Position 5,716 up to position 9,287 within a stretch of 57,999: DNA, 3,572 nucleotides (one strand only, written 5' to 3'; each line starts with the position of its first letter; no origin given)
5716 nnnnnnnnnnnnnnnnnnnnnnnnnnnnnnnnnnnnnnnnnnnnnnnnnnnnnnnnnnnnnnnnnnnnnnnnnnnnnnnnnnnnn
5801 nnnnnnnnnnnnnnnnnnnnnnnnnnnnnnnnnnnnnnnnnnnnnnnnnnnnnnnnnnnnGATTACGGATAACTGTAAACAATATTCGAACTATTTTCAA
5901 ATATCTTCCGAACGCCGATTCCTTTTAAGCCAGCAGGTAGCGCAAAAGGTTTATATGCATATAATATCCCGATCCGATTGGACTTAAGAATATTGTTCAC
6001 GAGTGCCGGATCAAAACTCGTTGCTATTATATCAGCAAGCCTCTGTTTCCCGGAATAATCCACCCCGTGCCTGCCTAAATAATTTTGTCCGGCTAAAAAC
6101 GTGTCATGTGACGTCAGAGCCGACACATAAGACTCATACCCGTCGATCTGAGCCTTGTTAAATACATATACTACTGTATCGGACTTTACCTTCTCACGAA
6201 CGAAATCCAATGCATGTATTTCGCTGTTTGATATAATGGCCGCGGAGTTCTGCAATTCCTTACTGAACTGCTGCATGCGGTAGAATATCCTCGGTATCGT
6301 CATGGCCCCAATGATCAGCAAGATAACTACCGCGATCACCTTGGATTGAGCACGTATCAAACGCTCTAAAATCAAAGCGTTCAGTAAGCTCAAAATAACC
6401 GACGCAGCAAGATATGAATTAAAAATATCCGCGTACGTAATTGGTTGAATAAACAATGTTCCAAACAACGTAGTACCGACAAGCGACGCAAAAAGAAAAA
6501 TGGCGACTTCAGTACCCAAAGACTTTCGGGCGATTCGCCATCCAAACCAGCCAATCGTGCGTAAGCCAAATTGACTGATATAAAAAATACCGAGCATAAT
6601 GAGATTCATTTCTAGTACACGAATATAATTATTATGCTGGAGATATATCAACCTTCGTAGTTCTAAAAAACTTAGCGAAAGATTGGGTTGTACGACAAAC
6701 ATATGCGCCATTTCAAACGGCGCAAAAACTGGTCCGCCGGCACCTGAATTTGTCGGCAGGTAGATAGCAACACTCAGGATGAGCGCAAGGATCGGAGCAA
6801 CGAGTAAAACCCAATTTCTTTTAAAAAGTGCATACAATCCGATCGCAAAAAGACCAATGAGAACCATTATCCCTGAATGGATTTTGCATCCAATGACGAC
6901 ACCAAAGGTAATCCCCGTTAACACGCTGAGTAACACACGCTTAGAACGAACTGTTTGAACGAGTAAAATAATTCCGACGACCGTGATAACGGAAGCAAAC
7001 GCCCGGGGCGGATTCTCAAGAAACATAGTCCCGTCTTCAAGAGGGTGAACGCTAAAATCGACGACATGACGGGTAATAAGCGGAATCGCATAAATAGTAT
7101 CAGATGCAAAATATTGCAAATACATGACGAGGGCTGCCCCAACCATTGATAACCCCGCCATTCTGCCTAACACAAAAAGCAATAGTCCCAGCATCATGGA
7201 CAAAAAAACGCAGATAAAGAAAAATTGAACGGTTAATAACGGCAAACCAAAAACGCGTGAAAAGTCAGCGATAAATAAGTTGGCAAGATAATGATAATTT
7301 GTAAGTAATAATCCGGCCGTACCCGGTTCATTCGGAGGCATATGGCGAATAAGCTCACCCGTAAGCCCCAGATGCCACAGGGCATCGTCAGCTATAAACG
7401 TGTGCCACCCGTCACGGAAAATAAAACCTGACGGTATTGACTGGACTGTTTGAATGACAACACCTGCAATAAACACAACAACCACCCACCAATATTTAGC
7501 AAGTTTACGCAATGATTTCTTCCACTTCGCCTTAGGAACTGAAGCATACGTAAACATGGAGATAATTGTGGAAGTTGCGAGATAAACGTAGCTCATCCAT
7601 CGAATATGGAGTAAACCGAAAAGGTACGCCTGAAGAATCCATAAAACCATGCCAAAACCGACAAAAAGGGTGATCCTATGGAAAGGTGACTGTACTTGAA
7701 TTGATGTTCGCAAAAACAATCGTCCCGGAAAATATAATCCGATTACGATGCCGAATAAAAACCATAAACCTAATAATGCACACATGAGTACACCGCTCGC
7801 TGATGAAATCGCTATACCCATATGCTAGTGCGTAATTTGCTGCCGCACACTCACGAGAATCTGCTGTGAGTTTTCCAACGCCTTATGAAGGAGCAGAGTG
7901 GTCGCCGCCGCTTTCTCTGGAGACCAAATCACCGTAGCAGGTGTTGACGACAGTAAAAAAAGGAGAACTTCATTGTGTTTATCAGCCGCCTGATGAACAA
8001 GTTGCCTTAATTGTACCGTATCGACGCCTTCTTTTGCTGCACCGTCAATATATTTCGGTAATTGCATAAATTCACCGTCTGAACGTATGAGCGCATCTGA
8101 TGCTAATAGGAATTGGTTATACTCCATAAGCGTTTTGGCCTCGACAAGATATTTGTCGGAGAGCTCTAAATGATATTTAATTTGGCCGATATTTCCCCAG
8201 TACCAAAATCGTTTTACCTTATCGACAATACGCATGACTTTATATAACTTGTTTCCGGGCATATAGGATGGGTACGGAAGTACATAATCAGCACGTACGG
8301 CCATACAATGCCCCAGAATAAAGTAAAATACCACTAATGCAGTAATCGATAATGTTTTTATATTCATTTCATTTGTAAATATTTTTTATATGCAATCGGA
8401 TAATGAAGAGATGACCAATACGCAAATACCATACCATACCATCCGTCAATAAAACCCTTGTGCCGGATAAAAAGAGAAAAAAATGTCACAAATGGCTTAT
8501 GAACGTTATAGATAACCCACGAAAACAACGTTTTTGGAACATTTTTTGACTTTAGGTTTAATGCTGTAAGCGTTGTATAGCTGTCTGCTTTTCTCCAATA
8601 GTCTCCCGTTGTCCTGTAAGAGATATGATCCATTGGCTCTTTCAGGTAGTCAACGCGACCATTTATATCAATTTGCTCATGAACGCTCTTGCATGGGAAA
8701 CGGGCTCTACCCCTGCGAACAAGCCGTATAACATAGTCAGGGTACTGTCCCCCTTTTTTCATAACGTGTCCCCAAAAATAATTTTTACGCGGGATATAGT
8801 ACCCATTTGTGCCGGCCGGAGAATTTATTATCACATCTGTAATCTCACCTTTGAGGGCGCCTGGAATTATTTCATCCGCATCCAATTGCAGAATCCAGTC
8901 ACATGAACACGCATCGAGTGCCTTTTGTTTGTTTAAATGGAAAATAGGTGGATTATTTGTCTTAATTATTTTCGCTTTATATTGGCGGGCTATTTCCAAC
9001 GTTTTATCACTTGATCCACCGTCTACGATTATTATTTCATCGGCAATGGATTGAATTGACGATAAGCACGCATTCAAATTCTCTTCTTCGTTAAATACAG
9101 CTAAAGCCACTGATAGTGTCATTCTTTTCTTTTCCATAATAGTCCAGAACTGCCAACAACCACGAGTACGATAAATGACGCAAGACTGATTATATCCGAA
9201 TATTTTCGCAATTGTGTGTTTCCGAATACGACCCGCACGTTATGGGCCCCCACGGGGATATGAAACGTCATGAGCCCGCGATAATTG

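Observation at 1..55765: Window-spanning glycan assembly locus with 22 GT-C-like membrane genes, 12 soluble GTs, 2 Wzx flippases and a sugar-nucleotide block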

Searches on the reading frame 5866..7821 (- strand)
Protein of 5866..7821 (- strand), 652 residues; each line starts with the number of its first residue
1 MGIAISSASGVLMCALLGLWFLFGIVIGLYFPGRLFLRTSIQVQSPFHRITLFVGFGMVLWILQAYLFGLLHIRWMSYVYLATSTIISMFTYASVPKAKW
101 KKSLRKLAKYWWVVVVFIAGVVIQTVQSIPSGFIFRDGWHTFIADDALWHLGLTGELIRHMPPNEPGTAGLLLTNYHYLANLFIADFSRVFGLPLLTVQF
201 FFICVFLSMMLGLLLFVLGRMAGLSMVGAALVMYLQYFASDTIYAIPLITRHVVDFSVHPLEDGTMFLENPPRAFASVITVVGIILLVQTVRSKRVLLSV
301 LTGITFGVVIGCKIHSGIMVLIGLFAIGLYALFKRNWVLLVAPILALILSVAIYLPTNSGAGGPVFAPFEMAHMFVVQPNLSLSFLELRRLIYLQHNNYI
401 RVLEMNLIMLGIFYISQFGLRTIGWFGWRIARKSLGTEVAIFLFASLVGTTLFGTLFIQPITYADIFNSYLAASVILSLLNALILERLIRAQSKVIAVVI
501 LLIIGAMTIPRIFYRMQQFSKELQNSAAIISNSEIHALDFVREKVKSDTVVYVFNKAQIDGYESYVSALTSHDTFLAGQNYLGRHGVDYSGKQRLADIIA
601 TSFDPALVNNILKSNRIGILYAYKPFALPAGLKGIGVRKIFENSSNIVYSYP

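Call 3: search_protein_families(library=pfam, proteins=[window:5866-7821:-], max_evalue=0.01)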
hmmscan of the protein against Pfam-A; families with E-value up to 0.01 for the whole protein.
window:5866-7821:- (652 aa): 1 family
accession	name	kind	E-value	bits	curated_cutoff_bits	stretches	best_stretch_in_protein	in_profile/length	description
PF13980.11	UPF0370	-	0.00029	21.3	28.1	1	106-128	3-25/61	Uncharacterised protein family (UPF0370)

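Call 19: search_protein_families(library=ncbifam, proteins=[window:5866-7821:-], max_evalue=0.01)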
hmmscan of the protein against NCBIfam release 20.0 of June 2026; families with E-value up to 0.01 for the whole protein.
window:5866-7821:- (652 aa): 0 families

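Call 33: search_solved_structures(query=A2, max_evalue=10)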
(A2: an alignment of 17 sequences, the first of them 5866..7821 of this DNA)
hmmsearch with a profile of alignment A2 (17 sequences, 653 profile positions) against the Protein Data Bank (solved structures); distinct sequences matched with E-value up to 10: 1.
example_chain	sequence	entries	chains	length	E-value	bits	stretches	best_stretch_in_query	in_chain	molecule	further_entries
9iho_Y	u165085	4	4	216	1.3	10.3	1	277-319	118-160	NUJM (B14.7) subunit of mitochondrial NADH:ubiquinone oxidoreductase (Complex I)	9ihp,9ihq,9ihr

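Call 36: find_homologous_proteins(query=window:5866-7821:-, max_evalue=0.00001)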
Query window:5866-7821:- (652 aa): 38 proteins with E <= 0.00001 among 8000 candidates.
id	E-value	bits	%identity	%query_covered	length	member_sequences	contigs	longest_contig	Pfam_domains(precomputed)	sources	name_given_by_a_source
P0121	0.0e+0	1400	100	98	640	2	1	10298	-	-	-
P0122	4.9e-261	886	61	100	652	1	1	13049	-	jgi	jgi:hypothetical protein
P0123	6.9e-260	883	61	100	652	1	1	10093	-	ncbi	-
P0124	9.4e-257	872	60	100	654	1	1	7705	-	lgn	-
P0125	3.7e-242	824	67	82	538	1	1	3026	-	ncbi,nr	ncbi:MAG: hypothetical protein NTY06_03100, partial [Candidatus Gottesmanbacteria bacterium]|nr:hypo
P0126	1.4e-164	568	42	100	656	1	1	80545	-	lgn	-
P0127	6.3e-161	556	44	97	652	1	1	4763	-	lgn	-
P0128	8.1e-159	549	42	97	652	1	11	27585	-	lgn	-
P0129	7.5e-156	539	43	97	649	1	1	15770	-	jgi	jgi:hypothetical protein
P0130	2.5e-154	534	43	97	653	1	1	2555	-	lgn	-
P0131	9.0e-154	532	41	96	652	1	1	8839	-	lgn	-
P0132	7.0e-150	519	41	100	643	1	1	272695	-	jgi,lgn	jgi:hypothetical protein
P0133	3.5e-148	513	39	100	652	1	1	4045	-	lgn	-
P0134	1.2e-145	505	42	97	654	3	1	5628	-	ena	-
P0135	6.7e-145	503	40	98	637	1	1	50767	-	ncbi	-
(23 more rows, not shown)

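Call 50: predict_structure(alignment_id=A4)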
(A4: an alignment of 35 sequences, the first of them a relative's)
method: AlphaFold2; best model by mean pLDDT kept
length: 640 residues; sequences in the alignment: 35
mean_pLDDT: 91.0   pTM: 0.92
mean pLDDT of the five models: 91.0, 90.2, 89.9, 89.5, 88.6
residues with pLDDT >= 90: 452; 70-90: 167; 50-70: 21; < 50: 0
segments of 3 or more residues with pLDDT < 50: none
pLDDT, mean of each block of 10 residues (from residue 1): 90 97 85 86 98 96 97 89 66 83 93 90 92 84 94 92 93 96 94 96 95 91 82 87 74 74 96 96 95 97 96 98 97 97 87 91 90 96 97 96 89 94 97 97 87 86 93 87 85 83 87 90 95 89 88 90 91 89 95 96 95 93 94 94
secondary structure, 60 per line:
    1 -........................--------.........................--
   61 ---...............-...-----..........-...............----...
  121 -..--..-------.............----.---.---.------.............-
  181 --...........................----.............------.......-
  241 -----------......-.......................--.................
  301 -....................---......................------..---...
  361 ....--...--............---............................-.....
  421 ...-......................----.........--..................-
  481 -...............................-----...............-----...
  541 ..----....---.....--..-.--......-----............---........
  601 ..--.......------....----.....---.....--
elements in order: H2-25 H34-58 H64-78 H88-97 H99-113 H135-147 H167-179 H183-209 H214-226 H233-239 H252-257 H259-281 H284-300 H302-321 H325-346 H358-364 H372-383 H387-414 H416-423 H425-444 H451-459 H462-479 H482-512 H520-532 E538-542 H547-550 H554-558 H567-572 H578-589 H593-602 E605-611 H618-621 E626-630 E634-638
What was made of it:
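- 5863..7821 (-): Group F1: unannotated GT-C with OST-like architecture (640-652 aa). AF2 pLDDT 91, pTM 0.92 (call 50).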

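Call 54: fold_search(model_id=the predicted structure, library=pdb)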
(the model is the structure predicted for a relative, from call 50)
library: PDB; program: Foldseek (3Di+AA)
matches with E <= 10: 233; with E <= 0.001: 23
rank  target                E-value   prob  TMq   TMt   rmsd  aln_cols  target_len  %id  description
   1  9n9j_I                3.7e-08  1.00  0.44  0.41  15.2       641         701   11  Structure of a GRP94 folding intermediate engaged with a CCDC134- and FKBP11-bound secretory translocon (released 2025-11-19)
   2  8age_A                4.5e-08  1.00  0.43  0.43  13.3       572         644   11  Structure of yeast oligosaccharylransferase complex with acceptor peptide bound (released 2022-12-07)
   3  8b6l_I                4.9e-08  1.00  0.45  0.43  14.2       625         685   11  Subtomogram average of the human Sec61-TRAP-OSTA-translocon (released 2022-12-07)
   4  8pn9_A                1.1e-07  1.00  0.46  0.45  13.6       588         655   12  Structure of human oligosaccharyltransferase OST-A complex bound to NGI-1 (released 2024-05-08)
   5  6s7t_A                1.3e-07  1.00  0.42  0.39  15.0       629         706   11  Cryo-EM structure of human oligosaccharyltransferase complex OST-B (released 2019-12-18)
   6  6s7o_A                2.4e-07  1.00  0.45  0.44  14.1       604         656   12  Cryo-EM structure of human oligosaccharyltransferase complex OST-A (released 2019-12-18)
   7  6ezn_F                3.0e-07  1.00  0.42  0.42  13.4       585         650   10  Cryo-EM structure of the yeast oligosaccharyltransferase (OST) complex (released 2018-01-17)
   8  7oci_F                4.8e-07  1.00  0.42  0.42  12.8       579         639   11  Cryo-EM structure of yeast Ost6p containing oligosaccharyltransferase complex (released 2022-02-16)
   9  6gxc_A                5.2e-07  1.00  0.42  0.39  16.7       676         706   10  Bacterial oligosaccharyltransferase PglB in complex with an inhibitory peptide and a reactive lipid-linked oligosaccha (released 2018-11-14)
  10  6ftg_5                6.4e-07  1.00  0.45  0.45  13.9       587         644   11  Subtomogram average of OST-containing ribosome-translocon complexes from canine rough microsomal membranes (released 2018-03-21)
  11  7zlh_A                6.7e-07  1.00  0.36  0.36  12.5       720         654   13  Cryo-EM structure of C-mannosyltransferase CeDPY19, in apo state, bound to CMT2-Fab and anti-Fab nanobody (released 2023-01-11)
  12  6c26_A                8.3e-07  1.00  0.42  0.42  13.8       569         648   11  The Cryo-EM structure of a eukaryotic oligosaccharyl transferase complex (released 2018-01-31)
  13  8agb_A                9.9e-07  1.00  0.42  0.42  13.4       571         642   11  Structure of yeast oligosaccharylransferase complex with lipid-linked oligosaccharide bound (released 2022-12-07)
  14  7zli_A                1.0e-06  1.00  0.42  0.41  12.9       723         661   11  Cryo-EM structure of C-mannosyltransferase CeDPY19, in complex with Dol25-P-Man and bound to CMT2-Fab and anti-Fab nan (released 2023-01-11)
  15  7zlg_A                1.2e-06  1.00  0.37  0.36  12.2       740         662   12  Cryo-EM structure of C-mannosyltransferase CeDPY19, in complex with acceptor peptide and bound to CMT2-Fab and anti-Fa (released 2023-01-11)
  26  3vu0_A                9.7e-02  1.00  0.14  0.54   6.0       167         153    8  Crystal structure of the C-terminal globular domain of oligosaccharyltransferase (AfAglB-S2, AF_0040, O30195_ARCFU) fr (released 2013-01-23)
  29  3vu0_C                1.3e-01  1.00  0.14  0.53   6.2       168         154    8  Crystal structure of the C-terminal globular domain of oligosaccharyltransferase (AfAglB-S2, AF_0040, O30195_ARCFU) fr (released 2013-01-23)
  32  3vu0_B                2.3e-01  1.00  0.14  0.51   6.1       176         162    7  Crystal structure of the C-terminal globular domain of oligosaccharyltransferase (AfAglB-S2, AF_0040, O30195_ARCFU) fr (released 2013-01-23)
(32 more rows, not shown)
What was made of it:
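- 5863..7821 (-): The C-terminal domain matches the AglB C-terminal domain (call 54).
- On Oligosaccharyltransferase STT3/PglB/AglB (for g5863): The C-terminal domain matches AglB-S2 3vu0 with TMt 0.54 (call 54).
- Closest known: Mycobacterial/corynebacterial extracytoplasmic LM/LAM and arabinogalactan assembly. Same: One model (F1) resembles AftA (TM 0.51/0.54, call 54).
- Closest known: Oligosaccharyltransferases STT3/PglB/AglB. Same: The best structural matches cover the whole length and include an AglB-like C-terminal globular domain (call 54).
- Transporters score E > 0.2 with probability < 0.15 (call 54).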

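Call 75: search_protein_families(library=pfam, alignment_id=A4, max_evalue=0.01)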
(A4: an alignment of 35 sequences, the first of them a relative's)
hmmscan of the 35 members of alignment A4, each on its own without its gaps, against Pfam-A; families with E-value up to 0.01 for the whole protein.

A. member 1, P0121 (640 aa): 1 family
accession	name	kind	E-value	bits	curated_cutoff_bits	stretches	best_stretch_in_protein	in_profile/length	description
PF13980.11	UPF0370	-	0.00028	21.4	28.1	1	94-116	3-25/61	Uncharacterised protein family (UPF0370)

B. families by the number of members that match (of 35 scanned): 1 family
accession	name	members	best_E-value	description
PF13980.11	UPF0370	1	0.00028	Uncharacterised protein family (UPF0370)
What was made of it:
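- Closest known: Oligosaccharyltransferases STT3/PglB/AglB. Different: No sequence-level match to any OST (calls 33, 75).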

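Call 86: search_protein_representatives(alignment_id=A4)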
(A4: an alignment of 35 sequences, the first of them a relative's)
Query: 35 sequences, 656 profile positions. Proteins with E-value up to 0.001 (for the whole library): 1750; up to 1e-10: 1253; up to 1e-30: 702. The best 150 are listed.
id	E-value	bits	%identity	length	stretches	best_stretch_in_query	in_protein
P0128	3.7e-263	891.2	-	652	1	1-654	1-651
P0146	4.3e-262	887.7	-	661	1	1-655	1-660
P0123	1.2e-260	883.0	-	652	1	1-654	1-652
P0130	8.8e-258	873.5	-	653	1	1-655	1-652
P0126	5.2e-246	834.6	-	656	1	1-654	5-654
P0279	5.8e-244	827.8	-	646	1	12-654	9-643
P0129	1.2e-240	816.8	-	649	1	4-654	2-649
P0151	3.0e-240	815.6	-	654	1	3-654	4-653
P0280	1.0e-235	800.5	-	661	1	4-654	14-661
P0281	8.6e-234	794.2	-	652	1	7-655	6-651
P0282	1.2e-229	780.5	-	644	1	10-653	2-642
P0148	3.5e-224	762.4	-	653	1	1-653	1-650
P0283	8.9e-204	695.0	-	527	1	3-520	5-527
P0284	2.9e-191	653.7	-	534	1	3-526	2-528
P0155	4.2e-184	630.0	-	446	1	209-654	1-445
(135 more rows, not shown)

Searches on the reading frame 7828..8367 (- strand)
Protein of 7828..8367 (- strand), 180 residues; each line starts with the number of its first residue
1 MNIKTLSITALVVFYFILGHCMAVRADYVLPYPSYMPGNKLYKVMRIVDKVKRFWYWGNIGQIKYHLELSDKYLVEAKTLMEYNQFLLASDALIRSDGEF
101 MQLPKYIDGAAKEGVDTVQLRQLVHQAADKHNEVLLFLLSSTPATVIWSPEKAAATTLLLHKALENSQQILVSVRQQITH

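Call 5: search_protein_families(library=pfam, proteins=[window:7828-8367:-], max_evalue=0.01)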
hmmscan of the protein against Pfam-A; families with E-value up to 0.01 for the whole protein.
window:7828-8367:- (180 aa): 1 family
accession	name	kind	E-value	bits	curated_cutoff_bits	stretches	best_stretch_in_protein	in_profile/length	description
PF18915.5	DUF5667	-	9.6e-05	23.2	27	1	36-135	3-89/99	Domain of unknown function (DUF5667)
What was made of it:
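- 7825..8367 (-): Small single-TM protein, DUF5667-like; a conserved member of the locus core. Pfam DUF5667 at 23 bits, below the cutoff (call 5).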

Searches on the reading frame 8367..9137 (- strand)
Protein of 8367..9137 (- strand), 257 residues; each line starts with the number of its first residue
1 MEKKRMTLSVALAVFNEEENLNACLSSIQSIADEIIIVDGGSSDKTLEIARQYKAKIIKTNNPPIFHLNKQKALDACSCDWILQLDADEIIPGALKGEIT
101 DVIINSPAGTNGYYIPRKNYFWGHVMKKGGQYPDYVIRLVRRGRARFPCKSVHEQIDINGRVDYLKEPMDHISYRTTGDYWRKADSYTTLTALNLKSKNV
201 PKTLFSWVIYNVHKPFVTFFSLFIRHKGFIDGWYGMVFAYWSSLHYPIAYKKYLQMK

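Call 5: search_protein_families(library=pfam, proteins=[window:8367-9137:-], max_evalue=0.01)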
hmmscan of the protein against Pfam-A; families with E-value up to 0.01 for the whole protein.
window:8367-9137:- (257 aa): 2 families
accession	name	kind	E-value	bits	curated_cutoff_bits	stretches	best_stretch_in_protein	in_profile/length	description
PF00535.33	Glycos_transf_2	-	1.3e-16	61.4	23.3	1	9-125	1-128/168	Glycosyl transferase family 2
PF13704.12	Glyco_tranf_2_4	-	2.7e-06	28.2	27.5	1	16-91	2-84/98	Glycosyl transferase family 2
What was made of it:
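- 8364..9137 (-): GT2 glycosyltransferase (257 aa). Pfam Glycos_transf_2 E 1e-16 (call 5).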

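Call 46: search_protein_families(library=ncbifam, proteins=[window:8367-9137:-], max_evalue=0.00001)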
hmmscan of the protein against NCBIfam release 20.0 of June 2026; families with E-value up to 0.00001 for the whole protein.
window:8367-9137:- (257 aa): 5 families
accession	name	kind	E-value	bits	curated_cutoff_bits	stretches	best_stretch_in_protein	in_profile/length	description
TIGR04283.1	glyco_like_mftF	equivalog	1e-12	48.1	182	1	8-109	1-102/221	TIGR04283 family arsenosugar biosynthesis glycosyltransferase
TIGR04195.1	S_glycosyl_SunS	equivalog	8.8e-09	34.7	350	1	7-89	58-142/421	SunS family peptide S-glycosyltransferase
NF007482.0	PRK10073.1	equivalog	1.1e-08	34.5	423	1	1-59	1-62/334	glycosyltransferase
NF041391.1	DPhHxTase_Halo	equivalog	1.9e-07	30.3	375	1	14-101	3-91/213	dolichyl-phosphate hexose transferase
NF010496.0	PRK13915.1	equivalog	4.4e-07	29.3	262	1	3-61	28-92/307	glucosyl-3-phosphoglycerate synthase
